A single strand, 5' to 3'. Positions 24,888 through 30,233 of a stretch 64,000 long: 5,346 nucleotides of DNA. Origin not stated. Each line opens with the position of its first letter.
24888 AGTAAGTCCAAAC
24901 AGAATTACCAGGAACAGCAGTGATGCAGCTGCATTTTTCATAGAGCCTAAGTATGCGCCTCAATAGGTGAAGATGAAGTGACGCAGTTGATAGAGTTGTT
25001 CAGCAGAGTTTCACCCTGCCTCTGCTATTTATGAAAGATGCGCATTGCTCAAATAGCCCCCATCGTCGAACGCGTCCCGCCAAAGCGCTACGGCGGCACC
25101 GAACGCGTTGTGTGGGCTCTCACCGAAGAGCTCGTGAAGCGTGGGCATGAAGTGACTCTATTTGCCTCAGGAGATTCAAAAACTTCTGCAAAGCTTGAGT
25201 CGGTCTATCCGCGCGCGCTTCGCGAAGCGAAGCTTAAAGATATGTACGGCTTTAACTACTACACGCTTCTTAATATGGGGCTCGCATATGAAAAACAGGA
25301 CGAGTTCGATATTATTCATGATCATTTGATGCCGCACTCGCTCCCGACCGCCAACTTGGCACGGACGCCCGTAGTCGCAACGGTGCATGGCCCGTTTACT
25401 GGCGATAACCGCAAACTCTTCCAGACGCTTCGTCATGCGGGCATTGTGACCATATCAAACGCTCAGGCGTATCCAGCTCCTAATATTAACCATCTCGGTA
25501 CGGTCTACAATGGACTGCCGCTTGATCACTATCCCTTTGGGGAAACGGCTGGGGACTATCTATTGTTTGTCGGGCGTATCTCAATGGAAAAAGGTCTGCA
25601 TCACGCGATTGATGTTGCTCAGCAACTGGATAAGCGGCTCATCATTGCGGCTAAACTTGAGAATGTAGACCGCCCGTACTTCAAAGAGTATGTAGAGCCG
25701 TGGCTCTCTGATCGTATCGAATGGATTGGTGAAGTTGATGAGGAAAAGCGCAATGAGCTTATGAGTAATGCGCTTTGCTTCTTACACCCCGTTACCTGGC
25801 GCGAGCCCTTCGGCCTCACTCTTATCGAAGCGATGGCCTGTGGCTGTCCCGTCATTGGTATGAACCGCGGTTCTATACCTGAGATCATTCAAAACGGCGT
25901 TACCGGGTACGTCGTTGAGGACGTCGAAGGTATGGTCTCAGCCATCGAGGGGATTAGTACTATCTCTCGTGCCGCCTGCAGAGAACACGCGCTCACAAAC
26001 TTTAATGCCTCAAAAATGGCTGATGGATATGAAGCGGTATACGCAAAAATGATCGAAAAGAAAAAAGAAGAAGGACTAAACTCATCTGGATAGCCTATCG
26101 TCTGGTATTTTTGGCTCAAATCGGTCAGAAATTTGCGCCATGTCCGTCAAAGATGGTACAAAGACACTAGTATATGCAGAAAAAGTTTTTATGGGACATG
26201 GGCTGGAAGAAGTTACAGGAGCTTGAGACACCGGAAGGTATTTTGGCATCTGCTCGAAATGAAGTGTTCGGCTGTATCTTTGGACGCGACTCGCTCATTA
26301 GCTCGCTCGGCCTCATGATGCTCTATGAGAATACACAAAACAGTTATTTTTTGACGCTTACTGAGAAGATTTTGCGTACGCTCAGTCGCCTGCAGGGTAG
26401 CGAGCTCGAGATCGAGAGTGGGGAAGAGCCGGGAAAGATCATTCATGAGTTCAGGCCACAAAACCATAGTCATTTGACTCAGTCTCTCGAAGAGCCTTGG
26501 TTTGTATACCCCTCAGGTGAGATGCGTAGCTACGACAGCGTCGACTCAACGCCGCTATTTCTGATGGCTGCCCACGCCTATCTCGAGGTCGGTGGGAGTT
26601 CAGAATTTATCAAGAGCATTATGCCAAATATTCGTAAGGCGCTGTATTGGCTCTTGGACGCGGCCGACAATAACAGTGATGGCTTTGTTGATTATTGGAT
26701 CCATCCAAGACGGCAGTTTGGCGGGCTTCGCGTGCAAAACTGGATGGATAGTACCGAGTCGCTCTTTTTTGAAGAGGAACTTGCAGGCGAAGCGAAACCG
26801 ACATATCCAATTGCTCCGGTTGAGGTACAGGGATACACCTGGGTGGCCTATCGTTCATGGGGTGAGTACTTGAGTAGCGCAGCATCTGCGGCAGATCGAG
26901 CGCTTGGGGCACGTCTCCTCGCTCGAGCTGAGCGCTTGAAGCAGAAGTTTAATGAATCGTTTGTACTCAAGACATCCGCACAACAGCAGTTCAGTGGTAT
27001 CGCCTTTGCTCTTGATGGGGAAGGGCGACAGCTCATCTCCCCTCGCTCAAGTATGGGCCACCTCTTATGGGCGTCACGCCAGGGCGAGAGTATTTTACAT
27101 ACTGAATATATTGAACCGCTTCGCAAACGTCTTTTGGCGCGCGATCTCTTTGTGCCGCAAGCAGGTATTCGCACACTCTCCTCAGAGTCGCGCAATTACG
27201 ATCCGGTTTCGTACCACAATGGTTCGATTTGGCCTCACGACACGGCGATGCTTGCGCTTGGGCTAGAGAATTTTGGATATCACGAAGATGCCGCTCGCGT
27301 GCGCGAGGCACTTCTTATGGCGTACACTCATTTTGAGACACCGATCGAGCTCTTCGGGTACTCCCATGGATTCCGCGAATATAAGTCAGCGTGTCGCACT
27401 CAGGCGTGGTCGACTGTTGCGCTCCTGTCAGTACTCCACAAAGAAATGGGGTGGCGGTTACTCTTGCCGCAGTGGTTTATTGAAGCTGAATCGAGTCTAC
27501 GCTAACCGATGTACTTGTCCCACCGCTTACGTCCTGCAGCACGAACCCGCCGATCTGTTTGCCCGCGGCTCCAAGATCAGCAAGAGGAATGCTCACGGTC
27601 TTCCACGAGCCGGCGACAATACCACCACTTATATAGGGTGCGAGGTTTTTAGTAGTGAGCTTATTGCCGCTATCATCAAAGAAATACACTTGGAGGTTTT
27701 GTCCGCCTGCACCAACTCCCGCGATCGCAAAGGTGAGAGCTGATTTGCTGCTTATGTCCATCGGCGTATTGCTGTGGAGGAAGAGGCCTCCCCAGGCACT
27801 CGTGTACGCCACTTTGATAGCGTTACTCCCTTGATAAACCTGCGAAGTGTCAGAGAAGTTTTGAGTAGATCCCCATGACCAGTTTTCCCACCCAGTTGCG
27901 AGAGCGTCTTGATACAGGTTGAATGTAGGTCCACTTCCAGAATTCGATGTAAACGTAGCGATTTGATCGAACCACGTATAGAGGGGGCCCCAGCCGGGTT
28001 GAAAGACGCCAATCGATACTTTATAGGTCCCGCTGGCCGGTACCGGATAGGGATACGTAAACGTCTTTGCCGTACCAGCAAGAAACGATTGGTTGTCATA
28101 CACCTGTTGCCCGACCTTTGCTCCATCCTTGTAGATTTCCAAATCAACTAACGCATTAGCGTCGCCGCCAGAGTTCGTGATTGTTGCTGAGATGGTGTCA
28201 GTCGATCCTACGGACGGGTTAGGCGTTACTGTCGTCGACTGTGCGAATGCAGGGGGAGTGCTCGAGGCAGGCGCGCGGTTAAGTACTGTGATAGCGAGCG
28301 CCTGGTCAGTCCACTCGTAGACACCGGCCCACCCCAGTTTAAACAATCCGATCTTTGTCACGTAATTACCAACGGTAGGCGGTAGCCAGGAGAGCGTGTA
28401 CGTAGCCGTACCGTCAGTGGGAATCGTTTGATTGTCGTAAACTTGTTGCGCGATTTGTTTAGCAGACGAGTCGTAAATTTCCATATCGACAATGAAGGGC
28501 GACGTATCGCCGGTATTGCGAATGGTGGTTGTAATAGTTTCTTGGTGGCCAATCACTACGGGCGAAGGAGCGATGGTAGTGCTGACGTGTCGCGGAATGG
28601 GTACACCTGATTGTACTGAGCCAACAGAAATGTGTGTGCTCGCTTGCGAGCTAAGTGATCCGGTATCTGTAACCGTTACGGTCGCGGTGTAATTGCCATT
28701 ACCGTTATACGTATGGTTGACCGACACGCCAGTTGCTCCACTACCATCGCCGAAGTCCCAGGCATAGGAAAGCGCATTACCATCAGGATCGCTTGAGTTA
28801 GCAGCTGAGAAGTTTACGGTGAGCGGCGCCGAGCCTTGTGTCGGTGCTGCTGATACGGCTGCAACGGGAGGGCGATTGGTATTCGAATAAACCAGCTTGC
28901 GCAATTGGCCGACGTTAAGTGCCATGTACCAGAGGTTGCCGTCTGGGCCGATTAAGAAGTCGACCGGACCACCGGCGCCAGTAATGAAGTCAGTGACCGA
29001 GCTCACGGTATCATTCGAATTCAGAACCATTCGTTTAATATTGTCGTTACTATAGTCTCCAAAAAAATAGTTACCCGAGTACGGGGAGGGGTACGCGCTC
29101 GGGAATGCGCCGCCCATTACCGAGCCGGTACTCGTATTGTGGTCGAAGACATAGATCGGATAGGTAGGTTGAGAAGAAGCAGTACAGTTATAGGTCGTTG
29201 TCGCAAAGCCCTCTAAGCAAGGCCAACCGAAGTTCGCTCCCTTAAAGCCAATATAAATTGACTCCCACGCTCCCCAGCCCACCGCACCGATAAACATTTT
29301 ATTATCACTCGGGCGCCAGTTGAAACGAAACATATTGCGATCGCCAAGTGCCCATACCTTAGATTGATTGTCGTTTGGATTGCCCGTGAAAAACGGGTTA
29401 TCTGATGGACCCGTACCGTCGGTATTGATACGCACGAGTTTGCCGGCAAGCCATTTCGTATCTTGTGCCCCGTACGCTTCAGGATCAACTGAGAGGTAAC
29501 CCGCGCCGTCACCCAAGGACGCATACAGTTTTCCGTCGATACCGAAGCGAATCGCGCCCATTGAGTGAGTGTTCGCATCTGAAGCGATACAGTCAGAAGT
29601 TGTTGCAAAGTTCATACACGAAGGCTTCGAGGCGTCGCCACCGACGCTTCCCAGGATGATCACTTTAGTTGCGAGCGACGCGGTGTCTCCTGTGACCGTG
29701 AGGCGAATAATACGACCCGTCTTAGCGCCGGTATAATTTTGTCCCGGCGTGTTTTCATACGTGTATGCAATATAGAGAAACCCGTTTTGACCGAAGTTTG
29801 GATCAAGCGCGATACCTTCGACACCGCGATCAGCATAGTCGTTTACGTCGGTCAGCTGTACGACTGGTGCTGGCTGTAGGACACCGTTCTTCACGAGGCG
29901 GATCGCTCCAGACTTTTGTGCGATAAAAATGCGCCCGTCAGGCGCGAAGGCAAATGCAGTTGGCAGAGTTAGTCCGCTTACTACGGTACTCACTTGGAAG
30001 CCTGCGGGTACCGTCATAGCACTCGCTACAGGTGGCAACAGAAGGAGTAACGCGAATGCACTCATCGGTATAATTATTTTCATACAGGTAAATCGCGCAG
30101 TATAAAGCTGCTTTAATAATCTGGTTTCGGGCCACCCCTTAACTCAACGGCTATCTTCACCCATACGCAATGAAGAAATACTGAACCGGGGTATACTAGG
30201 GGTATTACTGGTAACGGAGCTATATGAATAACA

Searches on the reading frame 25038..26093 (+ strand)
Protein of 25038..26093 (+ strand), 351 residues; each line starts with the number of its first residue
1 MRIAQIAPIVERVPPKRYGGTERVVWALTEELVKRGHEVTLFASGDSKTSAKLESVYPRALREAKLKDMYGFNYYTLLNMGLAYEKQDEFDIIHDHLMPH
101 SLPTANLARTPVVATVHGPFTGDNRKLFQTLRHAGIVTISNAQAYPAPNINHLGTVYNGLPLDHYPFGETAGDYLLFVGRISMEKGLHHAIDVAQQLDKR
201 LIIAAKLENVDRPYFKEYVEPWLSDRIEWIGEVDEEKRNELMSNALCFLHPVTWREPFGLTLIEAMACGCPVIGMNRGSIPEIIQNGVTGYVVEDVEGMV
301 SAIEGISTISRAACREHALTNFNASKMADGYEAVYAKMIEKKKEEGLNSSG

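Call 16: search_protein_families(library=pfam, proteins=[window:25038-26093:+], max_evalue=0.001)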
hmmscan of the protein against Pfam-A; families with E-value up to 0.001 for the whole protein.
window:25038-26093:+ (351 aa): 5 families
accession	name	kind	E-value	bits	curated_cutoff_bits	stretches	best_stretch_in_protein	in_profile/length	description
PF00534.26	Glycos_transf_1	-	1.2e-27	97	26.4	1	174-296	17-143/172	Glycosyl transferases group 1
PF13692.12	Glyco_trans_1_4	-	1.9e-25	90.2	27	1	174-305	3-138/142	Glycosyl transferases group 1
PF13439.12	Glyco_transf_4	-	9.3e-16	58.8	28.5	1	18-130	1-121/170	Glycosyltransferase Family 4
PF13579.12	Glyco_trans_4_4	-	2.3e-09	38.3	29.7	1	19-120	1-105/158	Glycosyl transferase 4-like domain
PF13524.12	Glyco_trans_1_2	-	2e-05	25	25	1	219-323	21-134/144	Glycosyl transferase-like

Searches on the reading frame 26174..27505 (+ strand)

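Call 16: search_protein_families(library=pfam, proteins=[window:26174-27505:+], max_evalue=0.001)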
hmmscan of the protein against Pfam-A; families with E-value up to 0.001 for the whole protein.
window:26174-27505:+ (443 aa): 2 families
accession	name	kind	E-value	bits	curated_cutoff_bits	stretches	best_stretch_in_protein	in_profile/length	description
PF22422.2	MGH1-like_GH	-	6.9e-15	55.9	27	1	233-384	186-328/356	Mannosylglycerate hydrolase MGH1-like glycoside hydrolase domain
PF06202.20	GDE_C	-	3.7e-08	33.1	21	1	114-418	71-366/367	Amylo-alpha-1,6-glucosidase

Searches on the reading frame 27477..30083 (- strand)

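Call 16: search_protein_families(library=pfam, proteins=[window:27477-30083:-], max_evalue=0.001)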
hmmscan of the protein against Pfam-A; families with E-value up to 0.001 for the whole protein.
window:27477-30083:- (868 aa): 7 families
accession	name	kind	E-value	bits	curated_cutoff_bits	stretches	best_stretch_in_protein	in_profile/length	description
PF07995.17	GSDH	-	3.6e-40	138.7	25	1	39-388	2-323/332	Glucose / Sorbosone dehydrogenase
PF18911.6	PKD_4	-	8.3e-23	80.7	27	1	403-485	1-83/85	PKD domain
PF00801.26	PKD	-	3.1e-15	56.4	23.5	1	409-482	3-76/80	PKD domain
PF07705.17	CARDB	-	4.9e-10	40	22.7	1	616-691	8-81/101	CARDB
PF22352.2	K319L-like_PKD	-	3.6e-05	24.1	27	1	422-487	13-84/84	K319L-like, PKD domain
PF17963.7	Big_9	-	0.0001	23.5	23.6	1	403-483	1-86/89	Bacterial Ig domain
PF23500.1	DUF7133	-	0.00016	21.5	27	0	22-67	8-55/385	Domain of unknown function (DUF7133)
